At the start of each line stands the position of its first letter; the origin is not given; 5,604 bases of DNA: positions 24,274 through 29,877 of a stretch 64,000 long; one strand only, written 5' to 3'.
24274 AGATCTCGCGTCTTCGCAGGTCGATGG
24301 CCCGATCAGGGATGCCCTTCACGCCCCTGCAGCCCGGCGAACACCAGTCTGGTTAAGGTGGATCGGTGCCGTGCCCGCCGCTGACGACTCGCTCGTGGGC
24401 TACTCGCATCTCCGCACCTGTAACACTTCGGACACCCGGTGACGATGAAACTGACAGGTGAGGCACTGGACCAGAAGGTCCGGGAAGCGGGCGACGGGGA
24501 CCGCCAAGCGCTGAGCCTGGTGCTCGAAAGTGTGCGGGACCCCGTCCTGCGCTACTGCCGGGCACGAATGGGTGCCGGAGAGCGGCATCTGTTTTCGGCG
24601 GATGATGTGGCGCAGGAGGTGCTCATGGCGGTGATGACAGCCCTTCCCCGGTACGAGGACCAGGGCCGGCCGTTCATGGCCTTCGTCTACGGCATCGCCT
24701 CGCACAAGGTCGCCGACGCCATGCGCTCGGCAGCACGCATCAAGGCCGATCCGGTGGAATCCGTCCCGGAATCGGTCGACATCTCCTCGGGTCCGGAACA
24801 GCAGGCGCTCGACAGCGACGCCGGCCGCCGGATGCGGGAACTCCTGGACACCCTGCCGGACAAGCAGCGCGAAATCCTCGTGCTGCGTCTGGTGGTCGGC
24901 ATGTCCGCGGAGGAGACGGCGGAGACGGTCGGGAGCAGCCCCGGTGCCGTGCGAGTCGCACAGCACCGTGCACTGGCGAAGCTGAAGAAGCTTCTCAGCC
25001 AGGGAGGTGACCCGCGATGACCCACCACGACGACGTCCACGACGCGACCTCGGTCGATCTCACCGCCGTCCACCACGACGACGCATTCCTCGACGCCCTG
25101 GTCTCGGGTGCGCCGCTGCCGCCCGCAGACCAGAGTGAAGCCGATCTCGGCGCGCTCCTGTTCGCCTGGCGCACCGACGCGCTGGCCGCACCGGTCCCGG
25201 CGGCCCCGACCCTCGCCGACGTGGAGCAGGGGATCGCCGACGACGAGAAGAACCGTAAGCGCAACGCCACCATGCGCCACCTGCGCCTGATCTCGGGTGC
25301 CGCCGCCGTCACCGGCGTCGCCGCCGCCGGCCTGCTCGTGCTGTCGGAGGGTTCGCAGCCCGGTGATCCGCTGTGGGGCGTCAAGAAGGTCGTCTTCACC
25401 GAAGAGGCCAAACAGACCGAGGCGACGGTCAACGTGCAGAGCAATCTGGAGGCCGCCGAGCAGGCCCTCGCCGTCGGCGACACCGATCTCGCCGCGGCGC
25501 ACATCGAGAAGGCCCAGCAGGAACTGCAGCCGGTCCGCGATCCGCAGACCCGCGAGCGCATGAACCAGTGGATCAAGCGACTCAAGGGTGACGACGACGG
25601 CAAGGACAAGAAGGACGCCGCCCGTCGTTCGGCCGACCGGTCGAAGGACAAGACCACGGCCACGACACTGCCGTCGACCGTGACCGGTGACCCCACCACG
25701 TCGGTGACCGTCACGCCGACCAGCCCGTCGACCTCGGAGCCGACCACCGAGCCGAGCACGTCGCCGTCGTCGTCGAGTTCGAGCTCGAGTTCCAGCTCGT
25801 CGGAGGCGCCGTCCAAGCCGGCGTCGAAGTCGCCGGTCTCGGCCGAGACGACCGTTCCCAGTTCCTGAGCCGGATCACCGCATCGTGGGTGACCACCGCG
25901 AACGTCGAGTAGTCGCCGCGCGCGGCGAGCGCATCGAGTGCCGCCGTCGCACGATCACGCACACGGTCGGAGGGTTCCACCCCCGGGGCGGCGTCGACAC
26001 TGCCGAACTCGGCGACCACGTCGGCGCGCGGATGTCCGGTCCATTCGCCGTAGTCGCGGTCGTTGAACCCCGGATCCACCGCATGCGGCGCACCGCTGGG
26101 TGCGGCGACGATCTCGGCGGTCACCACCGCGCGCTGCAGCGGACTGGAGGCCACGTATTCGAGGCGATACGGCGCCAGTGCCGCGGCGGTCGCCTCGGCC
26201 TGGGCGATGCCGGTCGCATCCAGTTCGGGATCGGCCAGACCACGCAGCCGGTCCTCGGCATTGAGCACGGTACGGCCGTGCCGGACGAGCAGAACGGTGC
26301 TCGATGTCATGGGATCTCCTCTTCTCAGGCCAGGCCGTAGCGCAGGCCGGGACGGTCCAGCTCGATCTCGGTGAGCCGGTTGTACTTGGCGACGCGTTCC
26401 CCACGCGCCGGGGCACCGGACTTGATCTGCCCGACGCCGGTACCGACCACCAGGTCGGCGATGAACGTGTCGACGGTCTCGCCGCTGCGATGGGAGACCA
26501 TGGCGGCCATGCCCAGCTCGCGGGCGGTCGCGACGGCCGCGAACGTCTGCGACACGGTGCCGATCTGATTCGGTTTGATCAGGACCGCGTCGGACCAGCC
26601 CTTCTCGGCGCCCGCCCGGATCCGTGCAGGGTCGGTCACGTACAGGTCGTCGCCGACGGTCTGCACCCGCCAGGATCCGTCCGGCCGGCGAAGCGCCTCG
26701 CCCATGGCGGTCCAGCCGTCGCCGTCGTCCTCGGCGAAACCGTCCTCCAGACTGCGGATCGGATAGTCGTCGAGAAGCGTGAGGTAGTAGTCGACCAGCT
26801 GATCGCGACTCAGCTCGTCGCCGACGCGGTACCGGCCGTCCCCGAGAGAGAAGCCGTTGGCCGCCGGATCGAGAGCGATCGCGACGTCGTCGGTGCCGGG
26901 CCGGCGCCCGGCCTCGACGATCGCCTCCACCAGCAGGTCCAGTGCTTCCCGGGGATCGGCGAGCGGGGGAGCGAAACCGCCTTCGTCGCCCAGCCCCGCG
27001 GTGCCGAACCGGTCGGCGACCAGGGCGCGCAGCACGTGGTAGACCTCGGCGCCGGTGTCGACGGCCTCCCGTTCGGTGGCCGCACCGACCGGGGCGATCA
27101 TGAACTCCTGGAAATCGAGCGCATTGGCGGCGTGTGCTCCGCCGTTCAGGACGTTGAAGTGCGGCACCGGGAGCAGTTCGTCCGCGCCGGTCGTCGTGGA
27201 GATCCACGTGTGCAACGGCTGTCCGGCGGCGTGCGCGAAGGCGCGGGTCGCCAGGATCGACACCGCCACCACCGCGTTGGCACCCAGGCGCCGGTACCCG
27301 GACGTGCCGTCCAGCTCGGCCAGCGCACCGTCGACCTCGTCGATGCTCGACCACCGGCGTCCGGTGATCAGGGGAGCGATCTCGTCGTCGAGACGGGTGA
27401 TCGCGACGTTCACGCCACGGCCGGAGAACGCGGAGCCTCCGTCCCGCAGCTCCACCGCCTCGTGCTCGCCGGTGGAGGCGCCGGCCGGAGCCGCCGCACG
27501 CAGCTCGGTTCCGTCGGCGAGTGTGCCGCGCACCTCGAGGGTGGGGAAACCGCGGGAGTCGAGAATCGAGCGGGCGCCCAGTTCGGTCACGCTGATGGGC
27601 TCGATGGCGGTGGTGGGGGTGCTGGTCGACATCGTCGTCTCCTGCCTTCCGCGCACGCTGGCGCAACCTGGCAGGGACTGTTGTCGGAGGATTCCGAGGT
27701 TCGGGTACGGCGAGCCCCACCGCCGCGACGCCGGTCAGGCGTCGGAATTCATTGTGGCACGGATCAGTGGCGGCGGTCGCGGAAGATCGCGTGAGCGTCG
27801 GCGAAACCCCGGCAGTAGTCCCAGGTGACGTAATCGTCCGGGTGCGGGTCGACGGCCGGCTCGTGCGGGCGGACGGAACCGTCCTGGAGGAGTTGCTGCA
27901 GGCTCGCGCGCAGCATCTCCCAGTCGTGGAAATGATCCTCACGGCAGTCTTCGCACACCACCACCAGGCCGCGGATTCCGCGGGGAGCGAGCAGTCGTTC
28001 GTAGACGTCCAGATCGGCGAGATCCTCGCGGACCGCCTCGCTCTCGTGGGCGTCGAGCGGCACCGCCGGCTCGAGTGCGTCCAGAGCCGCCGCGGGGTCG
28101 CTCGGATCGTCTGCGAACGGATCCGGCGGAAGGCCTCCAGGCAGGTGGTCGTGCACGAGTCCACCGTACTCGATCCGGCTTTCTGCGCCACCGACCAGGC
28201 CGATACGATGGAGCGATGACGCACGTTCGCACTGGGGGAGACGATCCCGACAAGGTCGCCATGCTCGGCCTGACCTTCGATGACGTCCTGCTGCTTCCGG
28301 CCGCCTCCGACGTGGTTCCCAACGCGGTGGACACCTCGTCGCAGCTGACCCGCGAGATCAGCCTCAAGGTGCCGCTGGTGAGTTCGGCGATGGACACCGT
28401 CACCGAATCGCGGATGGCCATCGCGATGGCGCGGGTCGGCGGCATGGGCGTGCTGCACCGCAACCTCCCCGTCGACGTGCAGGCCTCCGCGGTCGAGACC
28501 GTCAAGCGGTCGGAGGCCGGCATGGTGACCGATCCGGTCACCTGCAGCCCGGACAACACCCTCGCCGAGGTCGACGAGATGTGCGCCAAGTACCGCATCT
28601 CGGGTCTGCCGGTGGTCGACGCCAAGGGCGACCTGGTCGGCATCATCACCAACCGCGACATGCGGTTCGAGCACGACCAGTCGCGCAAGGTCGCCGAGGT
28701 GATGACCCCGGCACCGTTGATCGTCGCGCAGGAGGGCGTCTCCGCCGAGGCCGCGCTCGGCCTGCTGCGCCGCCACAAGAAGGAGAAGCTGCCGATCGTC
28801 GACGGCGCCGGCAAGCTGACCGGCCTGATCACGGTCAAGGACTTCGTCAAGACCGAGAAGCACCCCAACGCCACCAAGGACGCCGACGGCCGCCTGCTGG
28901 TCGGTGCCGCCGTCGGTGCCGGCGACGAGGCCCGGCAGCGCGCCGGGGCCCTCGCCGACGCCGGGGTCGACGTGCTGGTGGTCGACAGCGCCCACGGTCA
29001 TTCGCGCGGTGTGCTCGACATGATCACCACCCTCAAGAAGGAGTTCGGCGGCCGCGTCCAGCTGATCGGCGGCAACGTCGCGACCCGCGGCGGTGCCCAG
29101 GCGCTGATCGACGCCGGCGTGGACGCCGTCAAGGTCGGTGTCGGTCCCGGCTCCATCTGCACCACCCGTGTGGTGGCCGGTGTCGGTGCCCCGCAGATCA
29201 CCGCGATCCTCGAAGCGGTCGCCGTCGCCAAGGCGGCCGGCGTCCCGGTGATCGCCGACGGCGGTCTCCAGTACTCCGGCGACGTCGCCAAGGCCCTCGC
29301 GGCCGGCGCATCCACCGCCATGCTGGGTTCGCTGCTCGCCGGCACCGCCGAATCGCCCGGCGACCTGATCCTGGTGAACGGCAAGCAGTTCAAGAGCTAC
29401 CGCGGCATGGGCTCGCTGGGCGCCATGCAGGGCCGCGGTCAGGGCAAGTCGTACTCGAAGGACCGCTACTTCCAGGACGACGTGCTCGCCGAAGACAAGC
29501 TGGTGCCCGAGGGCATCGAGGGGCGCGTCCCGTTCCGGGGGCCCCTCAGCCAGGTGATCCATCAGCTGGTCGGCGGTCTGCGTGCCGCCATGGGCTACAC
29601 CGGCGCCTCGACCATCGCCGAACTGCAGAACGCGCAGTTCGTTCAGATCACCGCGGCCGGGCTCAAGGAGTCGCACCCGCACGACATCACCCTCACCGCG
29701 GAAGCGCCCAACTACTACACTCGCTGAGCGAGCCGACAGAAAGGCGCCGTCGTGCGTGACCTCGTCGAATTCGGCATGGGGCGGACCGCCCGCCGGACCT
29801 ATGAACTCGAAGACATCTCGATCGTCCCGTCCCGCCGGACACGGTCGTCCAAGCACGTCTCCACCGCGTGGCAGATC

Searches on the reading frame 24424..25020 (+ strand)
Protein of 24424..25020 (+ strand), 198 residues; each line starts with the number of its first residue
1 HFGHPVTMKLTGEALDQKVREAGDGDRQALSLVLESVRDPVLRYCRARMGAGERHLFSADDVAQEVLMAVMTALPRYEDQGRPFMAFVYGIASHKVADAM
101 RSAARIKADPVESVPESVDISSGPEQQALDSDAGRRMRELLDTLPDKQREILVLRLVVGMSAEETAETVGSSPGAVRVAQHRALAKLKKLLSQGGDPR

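Call 9: search_protein_families(library=pfam, proteins=[window:24424-25020:+], max_evalue=0.001)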
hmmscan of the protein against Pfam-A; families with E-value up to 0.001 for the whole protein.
window:24424-25020:+ (198 aa): 4 families
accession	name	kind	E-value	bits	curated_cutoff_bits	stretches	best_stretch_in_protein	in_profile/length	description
PF08281.18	Sigma70_r4_2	-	2.2e-13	50.1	25.7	1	136-187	3-54/54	Sigma-70, region 4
PF04545.22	Sigma70_r4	-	3.6e-12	46.1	24.1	1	140-189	1-50/50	Sigma-70, region 4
PF04542.20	Sigma70_r2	-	3.1e-11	43.4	24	1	35-105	3-70/71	Sigma-70 region 2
PF07638.17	Sigma70_ECF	-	4.6e-05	23.8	21.1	1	21-188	10-180/185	ECF sigma factor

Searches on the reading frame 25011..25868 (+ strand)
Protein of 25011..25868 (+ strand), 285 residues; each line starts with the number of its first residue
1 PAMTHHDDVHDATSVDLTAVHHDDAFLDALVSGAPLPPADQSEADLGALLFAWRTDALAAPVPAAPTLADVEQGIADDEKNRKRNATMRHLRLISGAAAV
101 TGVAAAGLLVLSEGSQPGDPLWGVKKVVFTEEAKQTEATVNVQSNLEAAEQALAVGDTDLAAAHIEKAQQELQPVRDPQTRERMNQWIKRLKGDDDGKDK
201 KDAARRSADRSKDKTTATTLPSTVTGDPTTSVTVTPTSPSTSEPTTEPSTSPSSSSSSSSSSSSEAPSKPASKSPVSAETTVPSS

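Call 9: search_protein_families(library=pfam, proteins=[window:25011-25868:+], max_evalue=0.001)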
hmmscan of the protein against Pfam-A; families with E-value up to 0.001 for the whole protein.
window:25011-25868:+ (285 aa): 1 family
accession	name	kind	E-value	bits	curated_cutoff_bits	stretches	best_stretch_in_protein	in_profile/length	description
PF16751.10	RsdA_SigD_bd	-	7.1e-12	45.8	26.7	1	16-61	1-46/46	Anti-sigma-D factor RsdA to sigma factor binding region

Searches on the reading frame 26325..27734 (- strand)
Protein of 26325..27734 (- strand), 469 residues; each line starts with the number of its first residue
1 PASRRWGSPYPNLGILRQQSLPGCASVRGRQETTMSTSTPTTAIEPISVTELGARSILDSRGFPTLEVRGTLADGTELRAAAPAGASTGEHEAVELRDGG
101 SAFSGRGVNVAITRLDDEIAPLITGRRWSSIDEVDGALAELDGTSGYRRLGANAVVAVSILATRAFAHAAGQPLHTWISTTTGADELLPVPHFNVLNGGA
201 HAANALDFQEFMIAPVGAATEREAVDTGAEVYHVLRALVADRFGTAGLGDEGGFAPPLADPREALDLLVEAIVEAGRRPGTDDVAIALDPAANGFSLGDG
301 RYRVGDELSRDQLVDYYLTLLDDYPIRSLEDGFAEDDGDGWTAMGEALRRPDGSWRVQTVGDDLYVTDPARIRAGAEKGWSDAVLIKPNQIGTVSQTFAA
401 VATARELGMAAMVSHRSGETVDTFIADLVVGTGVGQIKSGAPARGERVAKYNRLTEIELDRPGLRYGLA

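Call 9: search_protein_families(library=pfam, proteins=[window:26325-27734:-], max_evalue=0.001)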
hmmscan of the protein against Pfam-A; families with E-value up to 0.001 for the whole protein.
window:26325-27734:- (469 aa): 2 families
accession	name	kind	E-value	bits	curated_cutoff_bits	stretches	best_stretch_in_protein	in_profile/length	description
PF00113.28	Enolase_C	-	8.5e-92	308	21.5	1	187-458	3-278/296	Enolase, C-terminal TIM barrel domain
PF03952.21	Enolase_N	-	2.2e-36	125.3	35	1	50-178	2-131/131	Enolase, N-terminal domain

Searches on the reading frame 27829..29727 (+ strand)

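Call 9: search_protein_families(library=pfam, proteins=[window:27829-29727:+], max_evalue=0.001)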
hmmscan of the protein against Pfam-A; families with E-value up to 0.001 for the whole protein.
window:27829-29727:+ (632 aa): 4 families
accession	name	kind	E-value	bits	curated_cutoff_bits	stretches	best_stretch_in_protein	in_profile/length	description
PF00478.31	IMPDH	-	1.1e-155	518.4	25.6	1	147-618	1-345/345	IMP dehydrogenase / GMP reductase domain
PF00571.33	CBS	-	5.3e-22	78.3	24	2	232-278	5-51/57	CBS domain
PF03060.21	NMO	-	1.4e-05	25.1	28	0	421-510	147-232/331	Nitronate monooxygenase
PF01070.24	FMN_dh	-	0.00018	21.1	24.9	0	399-501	210-303/350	FMN-dependent dehydrogenase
